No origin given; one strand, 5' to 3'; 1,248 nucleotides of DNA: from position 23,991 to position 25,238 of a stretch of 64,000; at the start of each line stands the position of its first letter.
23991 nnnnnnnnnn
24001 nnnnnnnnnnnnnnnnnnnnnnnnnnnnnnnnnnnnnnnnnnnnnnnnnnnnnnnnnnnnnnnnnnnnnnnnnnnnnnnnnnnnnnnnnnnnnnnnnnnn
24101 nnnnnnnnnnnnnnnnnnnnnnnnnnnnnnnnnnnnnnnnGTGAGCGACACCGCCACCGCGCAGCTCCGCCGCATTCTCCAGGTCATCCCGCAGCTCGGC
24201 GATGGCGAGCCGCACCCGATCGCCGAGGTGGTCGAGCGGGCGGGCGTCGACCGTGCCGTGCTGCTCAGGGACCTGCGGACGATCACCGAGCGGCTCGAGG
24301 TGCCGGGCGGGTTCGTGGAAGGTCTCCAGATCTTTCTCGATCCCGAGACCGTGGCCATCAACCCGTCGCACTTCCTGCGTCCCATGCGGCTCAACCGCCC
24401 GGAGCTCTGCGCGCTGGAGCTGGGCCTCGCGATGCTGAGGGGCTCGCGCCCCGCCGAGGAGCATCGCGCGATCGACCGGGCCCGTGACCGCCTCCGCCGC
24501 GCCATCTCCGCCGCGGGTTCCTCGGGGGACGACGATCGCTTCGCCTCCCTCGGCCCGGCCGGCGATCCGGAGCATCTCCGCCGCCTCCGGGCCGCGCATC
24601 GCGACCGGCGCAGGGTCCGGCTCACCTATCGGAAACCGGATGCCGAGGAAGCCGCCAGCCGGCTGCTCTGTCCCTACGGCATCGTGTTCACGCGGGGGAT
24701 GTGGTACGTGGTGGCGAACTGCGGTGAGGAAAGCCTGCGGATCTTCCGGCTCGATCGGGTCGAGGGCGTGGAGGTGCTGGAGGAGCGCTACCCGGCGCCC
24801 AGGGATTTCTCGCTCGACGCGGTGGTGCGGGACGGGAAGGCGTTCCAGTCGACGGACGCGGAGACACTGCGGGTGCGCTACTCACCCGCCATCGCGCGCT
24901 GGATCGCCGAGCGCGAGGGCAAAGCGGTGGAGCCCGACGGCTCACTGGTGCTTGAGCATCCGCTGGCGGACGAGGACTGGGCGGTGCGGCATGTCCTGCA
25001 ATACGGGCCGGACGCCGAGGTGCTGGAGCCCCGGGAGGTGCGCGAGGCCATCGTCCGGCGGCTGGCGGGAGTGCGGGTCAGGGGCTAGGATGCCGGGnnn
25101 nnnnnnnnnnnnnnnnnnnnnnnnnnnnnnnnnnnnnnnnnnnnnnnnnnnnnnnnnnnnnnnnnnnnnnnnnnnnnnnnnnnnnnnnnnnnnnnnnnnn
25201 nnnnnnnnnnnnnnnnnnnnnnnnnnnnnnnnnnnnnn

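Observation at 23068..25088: PafB/PafC-like WYL regulator pair translationally coupled to an AddAB-like helicase-nuclease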

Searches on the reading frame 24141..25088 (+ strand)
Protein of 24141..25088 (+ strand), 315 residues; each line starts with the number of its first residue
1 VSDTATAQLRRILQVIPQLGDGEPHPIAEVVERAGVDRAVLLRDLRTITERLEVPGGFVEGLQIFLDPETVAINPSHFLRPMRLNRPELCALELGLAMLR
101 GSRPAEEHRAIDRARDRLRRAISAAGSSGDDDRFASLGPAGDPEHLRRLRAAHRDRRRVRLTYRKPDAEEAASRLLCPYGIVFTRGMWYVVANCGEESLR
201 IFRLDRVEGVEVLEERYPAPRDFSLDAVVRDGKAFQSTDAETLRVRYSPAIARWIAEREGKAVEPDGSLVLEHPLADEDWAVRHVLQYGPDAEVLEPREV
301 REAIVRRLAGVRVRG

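Call 7: search_protein_families(library=pfam, proteins=[window:24141-25088:+], max_evalue=0.01)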
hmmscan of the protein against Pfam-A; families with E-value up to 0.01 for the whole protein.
window:24141-25088:+ (315 aa): 3 families
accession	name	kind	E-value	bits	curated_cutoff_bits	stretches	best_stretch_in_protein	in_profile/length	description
PF13280.12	WYL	-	3.6e-20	72.2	21.8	1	144-212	1-70/70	WYL domain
PF25583.1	WCX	-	9.6e-18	64.7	23.9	1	240-309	2-73/76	WCX domain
PF19187.6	HTH_PafC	-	1.4e-10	41.4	32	1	8-120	2-115/115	PafC helix-turn-helix domain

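Call 8: search_protein_families(library=ncbifam, proteins=[window:24141-25088:+], max_evalue=0.01)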
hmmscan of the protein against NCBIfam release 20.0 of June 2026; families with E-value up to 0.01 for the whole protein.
window:24141-25088:+ (315 aa): 0 families

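Call 9: find_encoding_contigs(protein=window:24141-25088:+, flank=10000, max_places=6)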
Protein window:24141-25088:+ (315 aa): no gene with exactly this product is on record in the collection.

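Call 10: search_protein_families(library=padloc, proteins=[window:24141-25088:+], max_evalue=0.01)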
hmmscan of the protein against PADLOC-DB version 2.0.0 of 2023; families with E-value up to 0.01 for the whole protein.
window:24141-25088:+ (315 aa): 3 families
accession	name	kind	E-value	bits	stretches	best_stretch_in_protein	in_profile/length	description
PDLC01652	WYL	-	2e-39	133.5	1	141-309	15-159/162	"CAS-I,CAS-II,CAS-III,CAS-IV,CAS-V,CAS-VI; associated_signaling"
PDLC01457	WYL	-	1.5e-31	107.8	1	8-299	2-228/229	"CAS-I,CAS-II,CAS-III,CAS-IV,CAS-V,CAS-VI; associated_signaling"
PDLC01766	Cas3c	-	4.7e-18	62.8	1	6-306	4-307/1009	-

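Call 11: find_homologous_proteins(query=window:24141-25088:+, max_evalue=0.00001)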
Query window:24141-25088:+ (315 aa): 1743 proteins with E <= 0.00001 among 8000 candidates; the best 120 are listed.
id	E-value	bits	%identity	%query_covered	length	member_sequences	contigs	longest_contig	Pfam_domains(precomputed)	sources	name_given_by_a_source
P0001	4.7e-193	658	95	100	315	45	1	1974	PF19187.7,PF13280.13,PF25583.2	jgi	jgi:predicted DNA-binding transcriptional regulator YafY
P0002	7.0e-174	595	88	99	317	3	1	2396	PF19187.7,PF13280.13,PF25583.2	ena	-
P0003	1.4e-167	575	84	100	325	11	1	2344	PF19187.7,PF13280.13,PF25583.2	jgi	jgi:proteasome accessory factor C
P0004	1.3e-160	552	82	98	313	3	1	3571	PF19187.7,PF13280.13,PF25583.2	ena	-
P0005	2.7e-159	547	82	99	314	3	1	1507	PF19187.7,PF13280.13,PF25583.2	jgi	jgi:proteasome accessory factor C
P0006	2.4e-155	535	78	100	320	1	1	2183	PF19187.7,PF13280.13,PF25583.2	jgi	-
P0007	6.7e-155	533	77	99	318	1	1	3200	PF19187.7,PF13280.13,PF25583.2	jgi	jgi:predicted DNA-binding transcriptional regulator YafY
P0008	1.4e-154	532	79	98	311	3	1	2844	PF19187.7,PF13280.13,PF25583.2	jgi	jgi:proteasome accessory factor C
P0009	3.4e-151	521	76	100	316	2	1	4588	PF19187.7,PF13280.13,PF25583.2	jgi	jgi:predicted DNA-binding transcriptional regulator YafY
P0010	1.2e-150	519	77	98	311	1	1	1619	PF19187.7,PF13280.13,PF25583.2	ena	-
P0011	3.5e-150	518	76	98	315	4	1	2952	PF19187.7,PF13280.13,PF25583.2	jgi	jgi:predicted DNA-binding transcriptional regulator YafY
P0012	6.7e-149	513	77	98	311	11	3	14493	PF19187.7,PF13280.13,PF25583.2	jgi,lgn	jgi:predicted DNA-binding transcriptional regulator YafY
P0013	8.4e-149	513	77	98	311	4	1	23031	PF19187.7,PF13280.13,PF25583.2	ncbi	ncbi:MAG TPA: WYL domain-containing protein [Gemmatimonadales bacterium]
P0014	1.1e-148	513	74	99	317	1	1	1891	PF19187.7,PF13280.13,PF25583.2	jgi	jgi:predicted DNA-binding transcriptional regulator YafY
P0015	2.9e-148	511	77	98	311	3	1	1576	PF19187.7,PF13280.13,PF25583.2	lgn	-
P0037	9.1e-135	467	68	99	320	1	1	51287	PF19187.7,PF13280.13,PF25583.2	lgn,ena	-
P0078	3.7e-124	432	67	97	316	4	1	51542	PF19187.7,PF13280.13,PF25583.2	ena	-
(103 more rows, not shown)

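Call 12: find_encoding_contigs(protein=P0037, flank=10000, max_places=2)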
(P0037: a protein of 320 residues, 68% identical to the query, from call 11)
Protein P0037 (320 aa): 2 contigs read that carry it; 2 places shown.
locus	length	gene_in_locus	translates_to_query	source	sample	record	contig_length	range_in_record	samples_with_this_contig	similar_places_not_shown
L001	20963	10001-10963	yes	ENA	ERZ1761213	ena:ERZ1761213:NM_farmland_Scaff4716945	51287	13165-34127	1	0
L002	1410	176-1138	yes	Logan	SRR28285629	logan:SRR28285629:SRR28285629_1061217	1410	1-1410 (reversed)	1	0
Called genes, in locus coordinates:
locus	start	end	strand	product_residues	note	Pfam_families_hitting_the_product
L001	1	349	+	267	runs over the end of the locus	PF09678:Caa3_CtaG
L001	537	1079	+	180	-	PF00691:OmpA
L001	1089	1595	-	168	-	PF08239:SH3_3 (faint)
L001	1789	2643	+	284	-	-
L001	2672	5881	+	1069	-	PF12705:PDDEXK_1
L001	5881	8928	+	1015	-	PF00580:UvrD-helicase, PF13245:AAA_19, PF13361:UvrD_C, PF13538:UvrD_C_2 (faint), PF12705:PDDEXK_1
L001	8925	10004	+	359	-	PF13280:WYL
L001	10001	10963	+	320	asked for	PF19187:HTH_PafC, PF13280:WYL, PF25583:WCX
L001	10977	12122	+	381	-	-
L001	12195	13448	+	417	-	PF00092:VWA, PF13519:VWA_2, PF13768:VWA_3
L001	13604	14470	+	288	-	PF14361:RsbRD_N, PF01740:STAS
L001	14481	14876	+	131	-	PF01740:STAS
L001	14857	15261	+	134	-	PF13581:HATPase_c_2, PF02518:HATPase_c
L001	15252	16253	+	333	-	PF13581:HATPase_c_2, PF07228:SpoIIE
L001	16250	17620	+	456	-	PF13581:HATPase_c_2, PF02518:HATPase_c, PF00512:HisKA, PF02518:HATPase_c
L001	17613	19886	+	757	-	PF00072:Response_reg, PF13188:PAS_8 (faint), PF13426:PAS_9 (faint), PF00989:PAS (weak), PF08448:PAS_4, PF00512:HisKA (weak), PF02518:HATPase_c, PF00072:Response_reg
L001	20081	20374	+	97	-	-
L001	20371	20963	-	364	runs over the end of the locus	PF00069:Pkinase, PF07714:PK_Tyr_Ser-Thr, PF03109:ABC1 (weak)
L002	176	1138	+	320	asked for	PF19187:HTH_PafC, PF13280:WYL, PF25583:WCX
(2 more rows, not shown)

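Call 13: find_encoding_contigs(protein=P0078, flank=10000, max_places=2)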
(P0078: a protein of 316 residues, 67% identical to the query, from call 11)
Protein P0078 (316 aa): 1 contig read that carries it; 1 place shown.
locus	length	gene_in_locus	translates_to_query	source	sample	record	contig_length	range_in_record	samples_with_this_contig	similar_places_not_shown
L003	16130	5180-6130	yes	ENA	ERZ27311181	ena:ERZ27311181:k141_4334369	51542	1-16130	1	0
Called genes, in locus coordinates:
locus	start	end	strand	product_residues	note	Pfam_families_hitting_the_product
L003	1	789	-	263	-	?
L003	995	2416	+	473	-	PF03062:MBOAT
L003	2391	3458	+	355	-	-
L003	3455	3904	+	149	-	PF00582:Usp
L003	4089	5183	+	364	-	PF13280:WYL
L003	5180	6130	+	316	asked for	PF19187:HTH_PafC, PF13280:WYL, PF25583:WCX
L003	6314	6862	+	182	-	PF00376:MerR, PF13411:MerR_1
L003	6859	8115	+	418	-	PF13768:VWA_3, PF00092:VWA, PF13519:VWA_2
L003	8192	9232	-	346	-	PF11181:YflT, PF09557:DUF2382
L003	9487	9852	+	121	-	PF07237:DUF1428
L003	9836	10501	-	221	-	PF19540:DUF6064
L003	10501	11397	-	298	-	PF00248:Aldo_ket_red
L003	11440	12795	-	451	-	PF02369:Big_1 (weak), PF17789:MG4 (faint), PF09134:Invasin_D3, PF02369:Big_1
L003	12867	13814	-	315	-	PF00781:DAGK_cat, PF19279:YegS_C (weak)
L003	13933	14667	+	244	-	PF01975:SurE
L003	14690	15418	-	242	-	PF00657:Lipase_GDSL, PF13472:Lipase_GDSL_2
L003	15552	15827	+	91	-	PF04945:YHS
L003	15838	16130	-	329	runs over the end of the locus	PF07313:AmiA-like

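Call 14: find_encoding_contigs(protein=P0013, flank=10000, max_places=2)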
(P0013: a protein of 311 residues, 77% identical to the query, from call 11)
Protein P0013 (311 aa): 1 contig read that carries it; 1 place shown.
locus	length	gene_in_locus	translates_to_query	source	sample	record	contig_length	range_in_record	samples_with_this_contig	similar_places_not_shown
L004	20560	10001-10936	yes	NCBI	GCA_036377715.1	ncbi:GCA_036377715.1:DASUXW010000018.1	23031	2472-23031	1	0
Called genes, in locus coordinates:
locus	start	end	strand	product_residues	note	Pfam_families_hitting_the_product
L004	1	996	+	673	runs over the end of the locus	PF00596:Aldolase_II, PF00106:adh_short, PF13561:adh_short_C2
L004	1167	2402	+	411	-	PF02646:RmuC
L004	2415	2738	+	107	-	PF01713:Smr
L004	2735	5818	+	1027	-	PF12705:PDDEXK_1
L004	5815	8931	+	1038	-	PF00580:UvrD-helicase, PF13245:AAA_19, PF13361:UvrD_C, PF13538:UvrD_C_2 (faint), PF12705:PDDEXK_1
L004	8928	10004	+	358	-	PF13280:WYL, PF25583:WCX (weak)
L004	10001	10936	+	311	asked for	PF19187:HTH_PafC, PF13280:WYL, PF25583:WCX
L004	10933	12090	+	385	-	-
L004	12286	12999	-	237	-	-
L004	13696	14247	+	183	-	PF03358:FMN_red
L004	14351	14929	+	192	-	PF03358:FMN_red, PF02525:Flavodoxin_2 (faint)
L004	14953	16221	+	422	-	PF13091:PLDc_2, PF00614:PLDc (weak)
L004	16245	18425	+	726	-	PF07732:Cu-oxidase_3, PF00394:Cu-oxidase (weak), PF07731:Cu-oxidase_2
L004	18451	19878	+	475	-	PF01979:Amidohydro_1, PF07969:Amidohydro_3 (weak)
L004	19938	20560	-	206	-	?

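Call 20: find_related_loci(query=A1, collection=genome_contigs, flank=10000)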
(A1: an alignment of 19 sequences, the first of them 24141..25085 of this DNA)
Query A1 (315 aa) in genome_contigs; peptide patterns used: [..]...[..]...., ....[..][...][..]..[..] (x = any residue, [..] = any of these).
290 stretches matched a pattern; 263 encode a relative of the query (tblastn E <= 1e-3); the best 80 are kept; 80 distinct loci.
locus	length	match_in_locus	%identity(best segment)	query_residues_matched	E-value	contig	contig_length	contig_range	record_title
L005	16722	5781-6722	97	1-314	0e+0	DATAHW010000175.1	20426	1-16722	MAG TPA_asm: Gemmatimonadales bacterium isolate SMAG_U6867 k141_4233049, whole genome shotgun sequence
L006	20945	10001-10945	93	1-315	0e+0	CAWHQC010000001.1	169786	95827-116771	MAG: uncultured Gemmatimonadales bacterium isolate MFD08416.bin.2.45 genome assembly, contig: contig_10591, whole genome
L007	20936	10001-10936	85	1-311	2e-169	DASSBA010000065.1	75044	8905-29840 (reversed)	MAG TPA_asm: Gemmatimonadales bacterium isolate SMAG_U882 k141_337763, whole genome shotgun sequence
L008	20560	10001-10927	77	1-308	3e-152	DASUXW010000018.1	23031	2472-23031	MAG TPA_asm: Gemmatimonadales bacterium isolate SMAG_U1879 k141_703691, whole genome shotgun sequence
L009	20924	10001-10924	74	1-308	4e-140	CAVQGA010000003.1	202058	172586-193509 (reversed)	MAG: uncultured Gemmatimonadales bacterium isolate MFD08416.bin.1.3 genome assembly, contig: contig_12592, whole genome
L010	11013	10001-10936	67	1-312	1e-132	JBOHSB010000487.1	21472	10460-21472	MAG: Gemmatimonadales bacterium isolate TC-S_metawrap_bin.265 k127_3778689, whole genome shotgun sequence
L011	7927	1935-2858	68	1-308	3e-130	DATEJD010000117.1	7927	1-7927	MAG TPA_asm: Gemmatimonadales bacterium isolate SMAG_U8855 k141_603060, whole genome shotgun sequence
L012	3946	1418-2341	70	1-308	3e-132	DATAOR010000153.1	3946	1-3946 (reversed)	MAG TPA_asm: Gemmatimonadales bacterium isolate SMAG_U7050 k141_8496096, whole genome shotgun sequence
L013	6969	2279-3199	72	1-308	2e-128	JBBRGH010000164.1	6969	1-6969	MAG: Gemmatimonadales bacterium isolate Co_metawrap_2612 Cmw_2612_k141_5773637_length_6969_cov_7.0000, whole genome shot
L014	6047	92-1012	67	2-308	2e-125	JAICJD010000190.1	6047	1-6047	MAG: Gemmatimonadales bacterium isolate GZL_FP_2_bin.150 k141_2342185_length_6047_cov_26.1934, whole genome shotgun sequ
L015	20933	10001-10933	62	1-308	1e-122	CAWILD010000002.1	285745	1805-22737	MAG: uncultured Gemmatimonadales bacterium isolate MFD05176.bin.1.238 genome assembly, contig: contig_12239, whole genom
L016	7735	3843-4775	65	1-308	2e-122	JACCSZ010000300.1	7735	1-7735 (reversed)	MAG: Gemmatimonadales bacterium isolate MGR_bin61 SD2897-2912_k127_9005722, whole genome shotgun sequence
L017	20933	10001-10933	64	1-308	1e-121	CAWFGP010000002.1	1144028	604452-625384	MAG: uncultured Gemmatimonadales bacterium isolate MFD04944.bin.1.216 genome assembly, contig: contig_16001, whole genom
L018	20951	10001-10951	62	2-314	3e-119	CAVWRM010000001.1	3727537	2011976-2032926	MAG: uncultured Gemmatimonadales bacterium isolate MFD04944.bin.1.90 genome assembly, contig: contig_25021, whole genome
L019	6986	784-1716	66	4-311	1e-117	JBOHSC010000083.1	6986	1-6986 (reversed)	MAG: Gemmatimonadales bacterium isolate TC-S_metabat2.bin.185_sub k127_5178292, whole genome shotgun sequence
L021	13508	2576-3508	65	1-308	4e-116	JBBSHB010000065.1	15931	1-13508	MAG: Gemmatimonadales bacterium isolate LS2_sbin.56 LS2_sbin.56_K_899121_L_15931_cov_40.4657, whole genome shotgun seque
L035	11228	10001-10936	56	1-309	2e-100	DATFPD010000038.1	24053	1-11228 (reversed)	MAG TPA_asm: Gemmatimonadaceae bacterium isolate SMAG_U9294 k141_1891595, whole genome shotgun sequence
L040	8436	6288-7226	53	1-311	6e-99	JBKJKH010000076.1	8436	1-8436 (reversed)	MAG: Gemmatimonadaceae bacterium isolate ant_bin.233 S1Ck117_4892198_flag_0_multi_13.3373_len_8436, whole genome shotgun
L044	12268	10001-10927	55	1-308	3e-98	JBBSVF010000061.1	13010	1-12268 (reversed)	MAG: Gemmatimonadales bacterium isolate SVL2_sbin.66 SVL2_sbin.66_k141_437474_length_13010_cov_13.0000, whole genome sho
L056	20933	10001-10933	56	1-308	1e-96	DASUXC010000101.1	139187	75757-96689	MAG TPA_asm: Gemmatimonadaceae bacterium isolate SMAG_U1859 k141_1421973, whole genome shotgun sequence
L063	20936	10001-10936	51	1-311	1e-95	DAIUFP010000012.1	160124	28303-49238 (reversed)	MAG TPA_asm: Gemmatimonadaceae bacterium isolate CTOTU41476 NODE_25_length_160124_cov_7.629035, whole genome shotgun seq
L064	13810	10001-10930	54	4-308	8e-95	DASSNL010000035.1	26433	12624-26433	MAG TPA_asm: Gemmatimonadaceae bacterium isolate SMAG_U1224 k141_13242, whole genome shotgun sequence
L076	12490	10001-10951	53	1-308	2e-92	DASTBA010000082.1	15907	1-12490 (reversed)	MAG TPA_asm: Gemmatimonadales bacterium isolate SMAG_U752 k141_1556522, whole genome shotgun sequence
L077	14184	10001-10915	52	1-304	1e-92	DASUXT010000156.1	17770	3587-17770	MAG TPA_asm: Gemmatimonadaceae bacterium isolate SMAG_U1876 k141_137884, whole genome shotgun sequence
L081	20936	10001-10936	56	1-308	1e-104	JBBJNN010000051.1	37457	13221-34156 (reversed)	MAG: Gemmatimonadaceae bacterium isolate RUP_SRG_05 MBC-RUP_F0-S0_452, whole genome shotgun sequence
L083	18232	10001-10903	53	2-297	1e-91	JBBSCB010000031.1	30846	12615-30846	MAG: Gemmatimonadales bacterium isolate La6_metabat2.229 La6_metabat2.229_K_415902_L_30846_cov_16.8909, whole genome sho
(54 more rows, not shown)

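Call 28: search_protein_families(library=pfam, proteins=[L044:10948-12102:+, L019:1768-2316:+, L003:6859-8115:+, L017:5242-7257:+, L064:2358-5258:+, L056:2402-5680:+, L077:72-3407:+, L077:3404-7078:+, L077:7075-8895:+, L040:1422-4934:-], max_evalue=0.001)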
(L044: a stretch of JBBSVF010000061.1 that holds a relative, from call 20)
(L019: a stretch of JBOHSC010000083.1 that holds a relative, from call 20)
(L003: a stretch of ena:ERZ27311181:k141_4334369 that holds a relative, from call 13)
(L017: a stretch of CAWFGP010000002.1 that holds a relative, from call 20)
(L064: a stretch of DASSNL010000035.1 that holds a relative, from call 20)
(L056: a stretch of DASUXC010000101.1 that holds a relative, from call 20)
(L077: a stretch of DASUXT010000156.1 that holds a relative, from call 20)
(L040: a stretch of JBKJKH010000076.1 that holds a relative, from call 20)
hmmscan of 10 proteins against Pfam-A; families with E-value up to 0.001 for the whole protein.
L044:10948-12102:+ (384 aa): 1 family
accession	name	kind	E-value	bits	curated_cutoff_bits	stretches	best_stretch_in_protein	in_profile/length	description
PF24405.1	Pua-like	-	7.8e-07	29.5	27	1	44-132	26-117/176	Pua-like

L019:1768-2316:+ (182 aa): 1 family
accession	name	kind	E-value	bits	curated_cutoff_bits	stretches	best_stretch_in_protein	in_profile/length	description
PF05685.18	Uma2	-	1.8e-28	99.6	27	1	13-151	3-144/172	Putative restriction endonuclease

L003:6859-8115:+ (418 aa): 3 families
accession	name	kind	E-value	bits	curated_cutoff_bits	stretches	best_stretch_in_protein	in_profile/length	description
PF00092.34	VWA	-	7.6e-17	62.5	23.8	1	41-211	1-172/174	von Willebrand factor type A domain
PF13519.12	VWA_2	-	1e-09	39.4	27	1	43-147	2-106/107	von Willebrand factor type A domain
PF13768.12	VWA_3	-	2.4e-09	37.9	27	1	41-199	2-154/155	von Willebrand factor type A domain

L017:5242-7257:+ (671 aa): 9 families
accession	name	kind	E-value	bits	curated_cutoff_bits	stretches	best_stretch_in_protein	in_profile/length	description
PF13087.12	AAA_12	-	2.8e-25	89.5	27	1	289-468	17-194/195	AAA domain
PF13086.12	AAA_11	-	4.7e-14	53.2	27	2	109-157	19-74/257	AAA domain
PF13604.12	AAA_30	-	5e-09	36.6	27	1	108-264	19-135/191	AAA domain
PF13245.12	AAA_19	-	5.4e-08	33.5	25.1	1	104-258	8-130/134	AAA domain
PF04851.21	ResIII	-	3.5e-05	24.2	22.5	1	106-230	22-134/164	Type III restriction enzyme, res subunit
PF01443.25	Viral_helicase1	-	0.00012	22.4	21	0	221-260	59-100/228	Viral superfamily 1 RNA helicase core domain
PF05127.21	NAT10_TcmA_helicase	-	0.00033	21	22.7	0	112-234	2-102/176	RNA cytidine acetyltransferase NAT10/TcmA, helicase domain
PF20720.3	nSTAND3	-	0.00038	20.6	27.2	1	106-144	16-53/155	Novel STAND NTPase 3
PF24883.2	NPHP3_N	-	0.00043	21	24.8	1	106-138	21-53/164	Nephrocystin 3, N-terminal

L064:2358-5258:+ (966 aa): 1 family
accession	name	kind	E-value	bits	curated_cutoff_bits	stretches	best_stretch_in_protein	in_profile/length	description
PF12705.13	PDDEXK_1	-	8e-28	98.5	22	1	659-951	2-247/247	PD-(D/E)XK nuclease superfamily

L056:2402-5680:+ (1092 aa): 1 family
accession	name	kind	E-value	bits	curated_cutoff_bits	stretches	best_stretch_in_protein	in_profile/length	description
PF12705.13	PDDEXK_1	-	1.6e-34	120.4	22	1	774-1048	2-247/247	PD-(D/E)XK nuclease superfamily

L077:72-3407:+ (1111 aa): 2 families
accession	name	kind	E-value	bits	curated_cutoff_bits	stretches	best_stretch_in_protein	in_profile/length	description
PF04257.20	Exonuc_V_gamma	-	5.8e-60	203.6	25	1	22-331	1-312/314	Exodeoxyribonuclease V, gamma subunit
PF17946.7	RecC_C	-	1.2e-42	146.5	22.6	1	816-1031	2-200/202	RecC C-terminal domain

L077:3404-7078:+ (1224 aa): 6 families
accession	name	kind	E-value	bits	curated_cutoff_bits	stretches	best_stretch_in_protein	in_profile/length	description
PF00580.27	UvrD-helicase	-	1e-44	153.7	23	1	32-451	14-269/271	UvrD/REP helicase N-terminal domain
PF13361.12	UvrD_C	-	4e-20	73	25.6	1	694-833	236-347/350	UvrD-like helicase C-terminal domain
PF13245.12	AAA_19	-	6.3e-11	43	25.1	1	29-437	9-133/134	AAA domain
PF13538.12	UvrD_C_2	-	2.4e-09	37.3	27.4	1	751-771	4-26/52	UvrD-like helicase C-terminal domain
PF12705.13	PDDEXK_1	-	4.9e-06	27.1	22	1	986-1185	38-189/247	PD-(D/E)XK nuclease superfamily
PF13481.12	AAA_25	-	2e-05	24.8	27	1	32-127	34-127/195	AAA domain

L077:7075-8895:+ (606 aa): 10 families
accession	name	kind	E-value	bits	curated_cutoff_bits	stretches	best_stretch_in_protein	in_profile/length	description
PF13245.12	AAA_19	-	4.6e-33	114.7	25.1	1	164-311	2-132/134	AAA domain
PF13604.12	AAA_30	-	7.7e-28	98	27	1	163-324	8-144/191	AAA domain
PF13538.12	UvrD_C_2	-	3.7e-15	56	27.4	1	533-577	2-49/52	UvrD-like helicase C-terminal domain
PF21185.3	RecD_N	-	3.7e-14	53.3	22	1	11-112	3-103/103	RecBCD enzyme subunit RecD, N-terminal domain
PF01443.25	Viral_helicase1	-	6.4e-13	49.5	21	1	530-580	175-227/228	Viral superfamily 1 RNA helicase core domain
PF13086.12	AAA_11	-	3.1e-10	40.7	27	1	163-223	6-72/257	AAA domain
PF05127.21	NAT10_TcmA_helicase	-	1.8e-09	38.1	22.7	1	177-291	1-111/176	RNA cytidine acetyltransferase NAT10/TcmA, helicase domain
PF13401.12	AAA_22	-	2.6e-06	28.2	27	1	173-293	5-104/130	AAA domain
PF18335.7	SH3_13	-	4.2e-06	26.9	41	1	457-501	1-51/65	ATP-dependent RecD-like DNA helicase SH3 domain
PF00580.27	UvrD-helicase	-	6.2e-05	23.2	23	1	168-228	8-70/271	UvrD/REP helicase N-terminal domain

L040:1422-4934:- (1170 aa): 6 families
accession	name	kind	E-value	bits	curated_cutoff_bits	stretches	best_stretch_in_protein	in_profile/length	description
PF13087.12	AAA_12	-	1.4e-26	93.7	27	1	933-1119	13-194/195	AAA domain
PF13482.12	RNase_H_2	-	3e-18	66.8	22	1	326-508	1-164/165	RNase_H superfamily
PF13086.12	AAA_11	-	1.7e-13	51.4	27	1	854-909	192-250/257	AAA domain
PF13604.12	AAA_30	-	2e-10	41.2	27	1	756-916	13-135/191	AAA domain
PF01443.25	Viral_helicase1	-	1.3e-08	35.4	21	1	873-915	59-104/228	Viral superfamily 1 RNA helicase core domain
PF13245.12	AAA_19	-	8.6e-06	26.4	25.1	1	758-909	8-129/134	AAA domain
